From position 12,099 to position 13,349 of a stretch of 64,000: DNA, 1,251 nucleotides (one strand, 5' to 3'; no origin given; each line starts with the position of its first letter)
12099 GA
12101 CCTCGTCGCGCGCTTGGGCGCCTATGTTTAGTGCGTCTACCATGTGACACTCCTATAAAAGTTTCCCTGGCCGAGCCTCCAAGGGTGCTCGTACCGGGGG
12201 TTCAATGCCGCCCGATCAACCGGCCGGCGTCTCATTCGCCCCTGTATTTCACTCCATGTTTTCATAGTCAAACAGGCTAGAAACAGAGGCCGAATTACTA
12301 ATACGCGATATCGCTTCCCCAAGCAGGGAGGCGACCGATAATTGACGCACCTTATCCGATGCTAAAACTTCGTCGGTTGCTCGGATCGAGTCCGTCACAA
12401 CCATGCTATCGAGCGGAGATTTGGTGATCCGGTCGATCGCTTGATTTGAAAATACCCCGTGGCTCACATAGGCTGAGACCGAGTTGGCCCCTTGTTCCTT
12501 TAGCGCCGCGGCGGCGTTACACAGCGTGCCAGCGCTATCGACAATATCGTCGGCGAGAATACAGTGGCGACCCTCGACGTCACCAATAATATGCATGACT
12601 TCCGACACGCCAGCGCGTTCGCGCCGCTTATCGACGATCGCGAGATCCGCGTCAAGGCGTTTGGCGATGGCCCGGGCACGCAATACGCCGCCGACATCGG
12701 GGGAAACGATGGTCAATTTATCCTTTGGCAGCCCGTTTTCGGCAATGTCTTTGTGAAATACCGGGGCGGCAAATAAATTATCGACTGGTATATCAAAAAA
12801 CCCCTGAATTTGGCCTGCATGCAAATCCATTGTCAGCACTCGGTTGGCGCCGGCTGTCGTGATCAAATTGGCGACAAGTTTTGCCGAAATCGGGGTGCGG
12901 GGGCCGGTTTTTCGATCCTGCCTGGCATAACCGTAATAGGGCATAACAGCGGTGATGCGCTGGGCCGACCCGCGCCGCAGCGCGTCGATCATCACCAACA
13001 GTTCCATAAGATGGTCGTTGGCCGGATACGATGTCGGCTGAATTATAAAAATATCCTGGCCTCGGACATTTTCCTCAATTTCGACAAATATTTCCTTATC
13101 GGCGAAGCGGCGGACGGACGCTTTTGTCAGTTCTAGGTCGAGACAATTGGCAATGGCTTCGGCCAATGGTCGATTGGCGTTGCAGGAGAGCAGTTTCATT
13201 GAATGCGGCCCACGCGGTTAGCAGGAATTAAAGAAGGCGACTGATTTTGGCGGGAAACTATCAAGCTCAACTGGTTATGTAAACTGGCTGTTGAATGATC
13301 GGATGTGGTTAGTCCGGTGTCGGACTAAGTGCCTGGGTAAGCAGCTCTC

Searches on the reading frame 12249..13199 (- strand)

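Call 17: search_protein_families(library=pfam, proteins=[window:12249-13199:-], max_evalue=0.00001)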
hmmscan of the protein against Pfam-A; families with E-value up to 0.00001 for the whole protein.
window:12249-13199:- (316 aa): 3 families
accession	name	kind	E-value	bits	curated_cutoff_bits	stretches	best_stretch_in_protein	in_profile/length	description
PF13793.12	Pribosyltran_N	-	1.6e-54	183.2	25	1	1-117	1-117/117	N-terminal domain of ribose phosphate pyrophosphokinase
PF14572.12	Pribosyl_synth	-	3.1e-24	86.4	27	1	202-310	75-183/184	Phosphoribosyl synthetase-associated domain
PF00156.33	Pribosyltran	-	4.9e-20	71.9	26.3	1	154-252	24-125/158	Phosphoribosyl transferase domain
